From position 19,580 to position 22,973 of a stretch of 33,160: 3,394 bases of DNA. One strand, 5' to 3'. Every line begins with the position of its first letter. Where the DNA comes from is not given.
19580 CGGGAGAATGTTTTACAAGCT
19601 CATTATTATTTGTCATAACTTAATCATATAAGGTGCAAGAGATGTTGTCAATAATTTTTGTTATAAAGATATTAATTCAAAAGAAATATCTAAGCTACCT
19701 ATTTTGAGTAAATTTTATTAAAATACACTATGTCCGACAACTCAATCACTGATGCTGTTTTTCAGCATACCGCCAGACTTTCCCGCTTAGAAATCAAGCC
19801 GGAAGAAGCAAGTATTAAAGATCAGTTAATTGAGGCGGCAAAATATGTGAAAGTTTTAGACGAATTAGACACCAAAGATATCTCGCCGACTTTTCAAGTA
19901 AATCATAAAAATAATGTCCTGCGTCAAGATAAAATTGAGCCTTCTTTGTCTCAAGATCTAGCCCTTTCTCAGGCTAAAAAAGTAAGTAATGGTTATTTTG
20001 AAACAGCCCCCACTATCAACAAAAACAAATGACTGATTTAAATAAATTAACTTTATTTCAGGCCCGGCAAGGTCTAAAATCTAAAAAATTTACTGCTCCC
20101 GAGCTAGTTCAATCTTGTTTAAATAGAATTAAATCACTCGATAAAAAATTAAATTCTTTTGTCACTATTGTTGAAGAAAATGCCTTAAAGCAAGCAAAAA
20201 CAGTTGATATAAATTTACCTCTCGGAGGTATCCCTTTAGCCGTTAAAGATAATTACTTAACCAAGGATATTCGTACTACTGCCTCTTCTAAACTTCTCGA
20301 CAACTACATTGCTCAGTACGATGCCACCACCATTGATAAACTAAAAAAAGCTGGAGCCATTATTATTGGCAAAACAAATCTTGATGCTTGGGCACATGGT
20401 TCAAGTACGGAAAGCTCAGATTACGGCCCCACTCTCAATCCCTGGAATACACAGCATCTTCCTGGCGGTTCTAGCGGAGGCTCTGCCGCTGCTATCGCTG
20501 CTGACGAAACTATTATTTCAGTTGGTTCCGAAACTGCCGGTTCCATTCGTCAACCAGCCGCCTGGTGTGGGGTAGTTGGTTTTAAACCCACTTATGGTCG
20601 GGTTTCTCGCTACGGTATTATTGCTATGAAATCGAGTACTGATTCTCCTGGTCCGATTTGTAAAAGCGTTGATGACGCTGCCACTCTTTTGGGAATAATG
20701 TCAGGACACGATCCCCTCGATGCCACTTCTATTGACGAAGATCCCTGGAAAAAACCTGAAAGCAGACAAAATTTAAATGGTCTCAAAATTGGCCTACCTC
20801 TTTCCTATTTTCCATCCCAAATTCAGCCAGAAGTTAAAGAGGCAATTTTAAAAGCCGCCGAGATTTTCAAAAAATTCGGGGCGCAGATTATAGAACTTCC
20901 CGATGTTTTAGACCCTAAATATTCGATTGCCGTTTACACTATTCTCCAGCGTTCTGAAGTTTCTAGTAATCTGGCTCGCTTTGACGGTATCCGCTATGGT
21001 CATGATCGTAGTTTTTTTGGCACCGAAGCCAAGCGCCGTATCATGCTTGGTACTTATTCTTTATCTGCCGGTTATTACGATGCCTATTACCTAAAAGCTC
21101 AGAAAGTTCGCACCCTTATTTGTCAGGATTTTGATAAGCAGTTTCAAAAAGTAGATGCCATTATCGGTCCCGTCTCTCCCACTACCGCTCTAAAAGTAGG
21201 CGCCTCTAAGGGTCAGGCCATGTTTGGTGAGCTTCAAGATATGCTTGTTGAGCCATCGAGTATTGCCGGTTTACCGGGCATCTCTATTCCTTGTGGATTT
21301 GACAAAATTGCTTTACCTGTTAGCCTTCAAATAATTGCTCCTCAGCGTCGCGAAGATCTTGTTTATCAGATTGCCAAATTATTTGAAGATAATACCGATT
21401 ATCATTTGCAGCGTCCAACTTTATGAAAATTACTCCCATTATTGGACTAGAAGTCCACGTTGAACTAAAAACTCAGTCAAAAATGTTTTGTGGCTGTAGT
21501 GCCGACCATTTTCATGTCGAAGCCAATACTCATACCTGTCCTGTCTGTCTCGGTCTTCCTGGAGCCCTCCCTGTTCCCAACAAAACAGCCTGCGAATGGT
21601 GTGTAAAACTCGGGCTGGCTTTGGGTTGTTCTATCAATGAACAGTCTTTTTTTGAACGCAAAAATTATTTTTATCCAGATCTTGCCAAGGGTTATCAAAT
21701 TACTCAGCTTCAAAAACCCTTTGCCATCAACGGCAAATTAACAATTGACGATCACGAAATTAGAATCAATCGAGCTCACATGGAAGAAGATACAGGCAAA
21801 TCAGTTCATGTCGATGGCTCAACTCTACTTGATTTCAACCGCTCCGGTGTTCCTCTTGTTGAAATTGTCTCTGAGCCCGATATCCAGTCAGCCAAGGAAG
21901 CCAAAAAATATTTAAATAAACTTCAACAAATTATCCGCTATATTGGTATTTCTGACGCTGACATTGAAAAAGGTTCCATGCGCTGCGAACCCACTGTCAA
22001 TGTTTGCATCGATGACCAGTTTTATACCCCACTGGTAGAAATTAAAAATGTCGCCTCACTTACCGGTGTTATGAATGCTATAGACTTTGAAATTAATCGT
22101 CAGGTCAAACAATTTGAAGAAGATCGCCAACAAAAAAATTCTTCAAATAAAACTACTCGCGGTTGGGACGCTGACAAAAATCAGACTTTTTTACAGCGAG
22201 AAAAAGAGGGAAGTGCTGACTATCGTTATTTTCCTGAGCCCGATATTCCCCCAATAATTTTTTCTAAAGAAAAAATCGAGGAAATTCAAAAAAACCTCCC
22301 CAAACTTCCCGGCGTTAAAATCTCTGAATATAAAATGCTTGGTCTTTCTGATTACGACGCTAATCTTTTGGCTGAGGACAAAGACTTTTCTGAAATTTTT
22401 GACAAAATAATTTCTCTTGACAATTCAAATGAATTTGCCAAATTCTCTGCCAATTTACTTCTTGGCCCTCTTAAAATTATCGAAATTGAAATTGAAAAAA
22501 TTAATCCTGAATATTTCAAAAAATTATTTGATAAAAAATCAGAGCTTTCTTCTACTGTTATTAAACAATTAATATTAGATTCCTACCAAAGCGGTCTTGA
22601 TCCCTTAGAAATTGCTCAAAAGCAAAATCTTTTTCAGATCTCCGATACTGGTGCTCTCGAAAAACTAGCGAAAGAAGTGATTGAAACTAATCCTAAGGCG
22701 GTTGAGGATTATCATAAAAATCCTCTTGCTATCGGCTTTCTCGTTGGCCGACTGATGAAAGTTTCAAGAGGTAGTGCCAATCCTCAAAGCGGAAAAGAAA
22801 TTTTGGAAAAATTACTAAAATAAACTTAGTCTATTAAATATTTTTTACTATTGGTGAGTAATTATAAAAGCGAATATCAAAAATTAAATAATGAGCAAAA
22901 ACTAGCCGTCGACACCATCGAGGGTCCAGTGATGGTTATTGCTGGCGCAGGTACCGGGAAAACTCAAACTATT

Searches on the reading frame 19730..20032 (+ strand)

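Call 4: search_protein_families(library=pfam, proteins=[window:19730-20032:+], max_evalue=0.01)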
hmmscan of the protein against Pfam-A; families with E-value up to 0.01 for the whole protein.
window:19730-20032:+ (100 aa): 1 family
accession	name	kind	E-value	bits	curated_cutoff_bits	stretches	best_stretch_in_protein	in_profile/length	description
PF02686.20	GatC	-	3.8e-13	49.9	23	1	25-90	5-64/66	Glu-tRNAGln amidotransferase C subunit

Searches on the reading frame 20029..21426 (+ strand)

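Call 4: search_protein_families(library=pfam, proteins=[window:20029-21426:+], max_evalue=0.01)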
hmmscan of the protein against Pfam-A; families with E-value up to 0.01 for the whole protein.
window:20029-21426:+ (465 aa): 1 family
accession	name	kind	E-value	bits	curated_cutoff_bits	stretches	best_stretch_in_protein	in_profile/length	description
PF01425.27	Amidase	-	4.7e-128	428.4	27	1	25-445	1-444/445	Amidase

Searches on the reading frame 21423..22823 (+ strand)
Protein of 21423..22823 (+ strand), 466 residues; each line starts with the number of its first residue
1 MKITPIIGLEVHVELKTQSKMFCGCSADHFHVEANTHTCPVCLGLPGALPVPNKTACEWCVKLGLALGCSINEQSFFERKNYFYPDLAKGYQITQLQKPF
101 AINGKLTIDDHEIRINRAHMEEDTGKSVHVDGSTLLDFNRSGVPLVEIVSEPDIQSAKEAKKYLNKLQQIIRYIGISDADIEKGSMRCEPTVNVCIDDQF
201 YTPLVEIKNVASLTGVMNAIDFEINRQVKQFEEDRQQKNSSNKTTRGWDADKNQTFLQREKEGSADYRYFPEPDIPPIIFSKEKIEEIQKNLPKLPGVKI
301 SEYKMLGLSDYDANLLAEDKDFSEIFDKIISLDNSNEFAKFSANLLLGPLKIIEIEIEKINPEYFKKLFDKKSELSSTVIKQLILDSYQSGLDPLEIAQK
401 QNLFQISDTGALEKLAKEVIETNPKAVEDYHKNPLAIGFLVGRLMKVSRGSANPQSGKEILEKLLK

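Call 7: search_protein_families(library=pfam, proteins=[window:21423-22823:+], max_evalue=0.01)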
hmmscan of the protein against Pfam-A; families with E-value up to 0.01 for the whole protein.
window:21423-22823:+ (466 aa): 2 families
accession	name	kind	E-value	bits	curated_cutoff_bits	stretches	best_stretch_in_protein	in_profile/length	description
PF02934.20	GatB_N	-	9.7e-106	353.4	23.4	1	6-286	2-277/277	GatB/GatE catalytic domain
PF02637.23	GatB_Yqey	-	1.9e-26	93.2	27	1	325-465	2-148/148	GatB domain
